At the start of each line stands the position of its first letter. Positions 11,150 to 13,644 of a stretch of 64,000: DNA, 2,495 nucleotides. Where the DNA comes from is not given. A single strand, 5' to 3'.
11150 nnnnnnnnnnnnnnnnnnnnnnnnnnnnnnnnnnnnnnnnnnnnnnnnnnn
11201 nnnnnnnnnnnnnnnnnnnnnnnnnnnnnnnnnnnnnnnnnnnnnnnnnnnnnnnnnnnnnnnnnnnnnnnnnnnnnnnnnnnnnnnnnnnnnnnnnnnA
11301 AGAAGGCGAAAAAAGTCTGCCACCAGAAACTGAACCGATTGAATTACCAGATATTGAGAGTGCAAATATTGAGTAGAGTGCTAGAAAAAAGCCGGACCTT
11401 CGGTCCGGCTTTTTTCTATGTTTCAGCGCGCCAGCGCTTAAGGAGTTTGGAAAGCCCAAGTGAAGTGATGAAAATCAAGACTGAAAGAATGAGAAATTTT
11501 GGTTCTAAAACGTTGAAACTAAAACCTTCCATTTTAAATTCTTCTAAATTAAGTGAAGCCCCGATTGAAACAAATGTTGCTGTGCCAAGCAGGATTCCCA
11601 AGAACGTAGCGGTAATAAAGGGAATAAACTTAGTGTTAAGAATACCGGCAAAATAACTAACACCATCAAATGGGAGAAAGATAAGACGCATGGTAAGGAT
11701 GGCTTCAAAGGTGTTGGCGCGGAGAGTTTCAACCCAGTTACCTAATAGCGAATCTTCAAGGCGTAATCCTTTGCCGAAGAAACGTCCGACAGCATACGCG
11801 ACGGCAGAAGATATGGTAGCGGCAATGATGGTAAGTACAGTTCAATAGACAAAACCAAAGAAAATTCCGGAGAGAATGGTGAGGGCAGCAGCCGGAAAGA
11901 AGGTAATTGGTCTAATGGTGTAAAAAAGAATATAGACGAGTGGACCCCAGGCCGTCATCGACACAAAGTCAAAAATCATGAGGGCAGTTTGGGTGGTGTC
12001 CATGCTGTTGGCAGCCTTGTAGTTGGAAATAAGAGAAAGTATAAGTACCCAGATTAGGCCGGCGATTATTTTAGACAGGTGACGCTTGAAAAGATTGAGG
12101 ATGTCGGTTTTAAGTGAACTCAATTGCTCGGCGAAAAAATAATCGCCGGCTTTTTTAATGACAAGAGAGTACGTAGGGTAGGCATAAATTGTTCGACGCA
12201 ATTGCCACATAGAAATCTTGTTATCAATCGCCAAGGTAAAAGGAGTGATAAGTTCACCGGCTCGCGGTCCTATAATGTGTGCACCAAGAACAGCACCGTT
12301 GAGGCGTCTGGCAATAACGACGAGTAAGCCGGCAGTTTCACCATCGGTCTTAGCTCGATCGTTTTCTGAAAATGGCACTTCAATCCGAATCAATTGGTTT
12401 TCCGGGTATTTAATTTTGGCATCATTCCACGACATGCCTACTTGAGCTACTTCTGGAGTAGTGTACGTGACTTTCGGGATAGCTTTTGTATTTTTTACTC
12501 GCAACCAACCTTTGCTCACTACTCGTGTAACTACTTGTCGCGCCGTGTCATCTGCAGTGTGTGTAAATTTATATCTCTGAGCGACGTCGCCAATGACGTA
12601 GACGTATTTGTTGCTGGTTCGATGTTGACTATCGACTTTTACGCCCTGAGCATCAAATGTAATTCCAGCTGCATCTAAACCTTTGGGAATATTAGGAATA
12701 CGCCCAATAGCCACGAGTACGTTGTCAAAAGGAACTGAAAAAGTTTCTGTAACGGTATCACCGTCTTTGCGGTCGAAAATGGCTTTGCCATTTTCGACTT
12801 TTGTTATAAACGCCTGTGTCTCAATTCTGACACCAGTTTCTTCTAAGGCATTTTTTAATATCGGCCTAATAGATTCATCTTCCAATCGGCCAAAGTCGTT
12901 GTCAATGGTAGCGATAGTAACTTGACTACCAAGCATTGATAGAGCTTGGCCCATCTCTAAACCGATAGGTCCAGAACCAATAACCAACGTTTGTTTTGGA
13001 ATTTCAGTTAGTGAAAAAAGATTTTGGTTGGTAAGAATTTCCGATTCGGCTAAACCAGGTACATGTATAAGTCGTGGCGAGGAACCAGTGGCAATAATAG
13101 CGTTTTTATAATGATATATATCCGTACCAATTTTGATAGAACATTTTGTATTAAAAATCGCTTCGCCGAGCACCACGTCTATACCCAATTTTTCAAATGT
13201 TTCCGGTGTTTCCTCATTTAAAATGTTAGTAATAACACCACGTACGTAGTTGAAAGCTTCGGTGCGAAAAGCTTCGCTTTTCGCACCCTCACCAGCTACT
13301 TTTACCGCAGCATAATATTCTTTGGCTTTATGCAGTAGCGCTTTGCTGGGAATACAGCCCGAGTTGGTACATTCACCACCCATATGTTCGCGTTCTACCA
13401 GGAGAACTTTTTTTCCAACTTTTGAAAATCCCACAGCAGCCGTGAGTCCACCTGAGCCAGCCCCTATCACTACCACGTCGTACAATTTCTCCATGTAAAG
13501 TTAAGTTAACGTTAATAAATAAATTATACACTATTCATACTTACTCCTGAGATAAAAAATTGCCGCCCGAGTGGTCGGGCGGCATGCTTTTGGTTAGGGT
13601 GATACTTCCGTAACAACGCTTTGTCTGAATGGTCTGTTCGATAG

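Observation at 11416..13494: Single in-frame TGA inside an oxidoreductase-TVP38/DedA fusion gene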

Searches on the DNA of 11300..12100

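Call 24: search_rna_families(source=window, start=11300, end=12100, threshold=evalue, max_evalue=10)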
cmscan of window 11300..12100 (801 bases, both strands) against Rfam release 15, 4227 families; matches with E-value up to 10: 17.
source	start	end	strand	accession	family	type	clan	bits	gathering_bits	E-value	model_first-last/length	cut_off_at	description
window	11382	11443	-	RF00506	Thr_leader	Cis-reg; leader;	-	32.5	55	0.00043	1-118/118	no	Threonine operon leader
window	11366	11418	+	RF00506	Thr_leader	Cis-reg; leader;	-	29.8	55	0.0019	1-118/118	no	Threonine operon leader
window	11375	11415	-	RF02420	Bp1_162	Gene; sRNA;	-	27.9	50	0.015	1-100/100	no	Burkholderia sRNA Bp1_Cand612_SIPHT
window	11377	11424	+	RF03790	MIR8008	Gene; miRNA;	-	27.6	66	0.0024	1-55/55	no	MIR8008 microRNA precursor family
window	11374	11512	-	RF00121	MicC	Gene; sRNA;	-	26.6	90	0.13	1-123/123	no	MicC RNA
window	11384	11508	-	RF02891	AgrB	Gene; antisense;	-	26.1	40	0.048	1-84/84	no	ArsR-gov region gene B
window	11380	11439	-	RF02064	STnc370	Gene; sRNA;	-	21.4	54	4.4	1-71/71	no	Enterobacterial sRNA STnc370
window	11347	11416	+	RF02891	AgrB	Gene; antisense;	-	20.6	40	0.76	1-84/84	no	ArsR-gov region gene B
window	11360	11486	+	RF01719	Pseudomon-1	Gene; sRNA;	-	18.6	50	0.52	1-116/116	no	Pseudomon-1/ErsA RNA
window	11380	11420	+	RF04134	MIR7504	Gene; miRNA;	-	18.6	83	2.5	1-124/124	no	MIR7504 microRNA precursor family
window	11335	11425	+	RF00121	MicC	Gene; sRNA;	-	17.8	90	7.6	1-123/123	no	MicC RNA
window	11460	11527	+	RF01585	snoR07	Gene; snRNA; snoRNA; CD-box;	-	17.8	44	9.5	1-88/88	no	small nucleolar RNA snoR07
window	11382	11418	+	RF04248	MIR7486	Gene; miRNA;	-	17.3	67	4.8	24-63/87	no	MIR7486 microRNA precursor family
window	11397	11472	+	RF01839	eeev_FSE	Cis-reg; frameshift_element;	-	16.5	80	2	1-73/73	no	eastern equine encephalitis ribosomal frameshift element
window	11385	11413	+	RF02051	STnc450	Gene; sRNA;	-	16.1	37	1.4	17-50/57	no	Enterobacterial sRNA STnc450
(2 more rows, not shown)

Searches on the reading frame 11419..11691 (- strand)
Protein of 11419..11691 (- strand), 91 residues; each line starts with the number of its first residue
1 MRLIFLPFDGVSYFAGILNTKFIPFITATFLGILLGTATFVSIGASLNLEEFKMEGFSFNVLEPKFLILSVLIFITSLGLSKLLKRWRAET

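Call 29: find_encoding_contigs(protein=window:11419-11691:-, flank=3500, max_places=10)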
Protein window:11419-11691:- (91 aa): no gene with exactly this product is on record in the collection.

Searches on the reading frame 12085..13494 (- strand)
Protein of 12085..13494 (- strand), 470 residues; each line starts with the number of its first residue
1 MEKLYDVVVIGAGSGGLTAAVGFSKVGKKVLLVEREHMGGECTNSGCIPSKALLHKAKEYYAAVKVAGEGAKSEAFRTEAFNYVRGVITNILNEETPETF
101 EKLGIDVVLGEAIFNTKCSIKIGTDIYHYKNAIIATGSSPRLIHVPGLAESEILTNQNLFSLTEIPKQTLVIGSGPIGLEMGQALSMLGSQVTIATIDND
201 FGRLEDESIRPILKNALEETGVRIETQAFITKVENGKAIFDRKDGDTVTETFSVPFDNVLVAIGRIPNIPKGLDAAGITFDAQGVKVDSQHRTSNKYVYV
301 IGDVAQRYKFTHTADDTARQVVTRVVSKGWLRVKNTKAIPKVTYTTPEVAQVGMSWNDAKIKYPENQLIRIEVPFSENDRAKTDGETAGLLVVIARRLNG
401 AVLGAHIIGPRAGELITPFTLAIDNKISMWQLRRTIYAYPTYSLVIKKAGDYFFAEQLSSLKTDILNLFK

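Call 56: search_solved_structures(query=window:12085-13494:-, max_evalue=1e-50, show_alignments=2)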
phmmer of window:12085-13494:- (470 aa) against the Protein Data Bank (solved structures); distinct sequences matched with E-value up to 1e-50: 4.
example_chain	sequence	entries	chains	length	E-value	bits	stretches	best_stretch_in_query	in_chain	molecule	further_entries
1ebd_A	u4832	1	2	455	1.7e-57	198.6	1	7-449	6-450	DIHYDROLIPOAMIDE DEHYDROGENASE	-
2eq6_A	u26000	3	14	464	9.4e-55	189.6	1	3-457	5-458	Pyruvate dehydrogenase complex, dihydrolipoamide dehydrogenase E3 component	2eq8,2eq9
1dxl_A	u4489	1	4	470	1.8e-52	182.1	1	6-450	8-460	DIHYDROLIPOAMIDE DEHYDROGENASE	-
2eq7_A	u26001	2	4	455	4e-52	181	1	4-450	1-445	2-oxoglutarate dehydrogenase E3 component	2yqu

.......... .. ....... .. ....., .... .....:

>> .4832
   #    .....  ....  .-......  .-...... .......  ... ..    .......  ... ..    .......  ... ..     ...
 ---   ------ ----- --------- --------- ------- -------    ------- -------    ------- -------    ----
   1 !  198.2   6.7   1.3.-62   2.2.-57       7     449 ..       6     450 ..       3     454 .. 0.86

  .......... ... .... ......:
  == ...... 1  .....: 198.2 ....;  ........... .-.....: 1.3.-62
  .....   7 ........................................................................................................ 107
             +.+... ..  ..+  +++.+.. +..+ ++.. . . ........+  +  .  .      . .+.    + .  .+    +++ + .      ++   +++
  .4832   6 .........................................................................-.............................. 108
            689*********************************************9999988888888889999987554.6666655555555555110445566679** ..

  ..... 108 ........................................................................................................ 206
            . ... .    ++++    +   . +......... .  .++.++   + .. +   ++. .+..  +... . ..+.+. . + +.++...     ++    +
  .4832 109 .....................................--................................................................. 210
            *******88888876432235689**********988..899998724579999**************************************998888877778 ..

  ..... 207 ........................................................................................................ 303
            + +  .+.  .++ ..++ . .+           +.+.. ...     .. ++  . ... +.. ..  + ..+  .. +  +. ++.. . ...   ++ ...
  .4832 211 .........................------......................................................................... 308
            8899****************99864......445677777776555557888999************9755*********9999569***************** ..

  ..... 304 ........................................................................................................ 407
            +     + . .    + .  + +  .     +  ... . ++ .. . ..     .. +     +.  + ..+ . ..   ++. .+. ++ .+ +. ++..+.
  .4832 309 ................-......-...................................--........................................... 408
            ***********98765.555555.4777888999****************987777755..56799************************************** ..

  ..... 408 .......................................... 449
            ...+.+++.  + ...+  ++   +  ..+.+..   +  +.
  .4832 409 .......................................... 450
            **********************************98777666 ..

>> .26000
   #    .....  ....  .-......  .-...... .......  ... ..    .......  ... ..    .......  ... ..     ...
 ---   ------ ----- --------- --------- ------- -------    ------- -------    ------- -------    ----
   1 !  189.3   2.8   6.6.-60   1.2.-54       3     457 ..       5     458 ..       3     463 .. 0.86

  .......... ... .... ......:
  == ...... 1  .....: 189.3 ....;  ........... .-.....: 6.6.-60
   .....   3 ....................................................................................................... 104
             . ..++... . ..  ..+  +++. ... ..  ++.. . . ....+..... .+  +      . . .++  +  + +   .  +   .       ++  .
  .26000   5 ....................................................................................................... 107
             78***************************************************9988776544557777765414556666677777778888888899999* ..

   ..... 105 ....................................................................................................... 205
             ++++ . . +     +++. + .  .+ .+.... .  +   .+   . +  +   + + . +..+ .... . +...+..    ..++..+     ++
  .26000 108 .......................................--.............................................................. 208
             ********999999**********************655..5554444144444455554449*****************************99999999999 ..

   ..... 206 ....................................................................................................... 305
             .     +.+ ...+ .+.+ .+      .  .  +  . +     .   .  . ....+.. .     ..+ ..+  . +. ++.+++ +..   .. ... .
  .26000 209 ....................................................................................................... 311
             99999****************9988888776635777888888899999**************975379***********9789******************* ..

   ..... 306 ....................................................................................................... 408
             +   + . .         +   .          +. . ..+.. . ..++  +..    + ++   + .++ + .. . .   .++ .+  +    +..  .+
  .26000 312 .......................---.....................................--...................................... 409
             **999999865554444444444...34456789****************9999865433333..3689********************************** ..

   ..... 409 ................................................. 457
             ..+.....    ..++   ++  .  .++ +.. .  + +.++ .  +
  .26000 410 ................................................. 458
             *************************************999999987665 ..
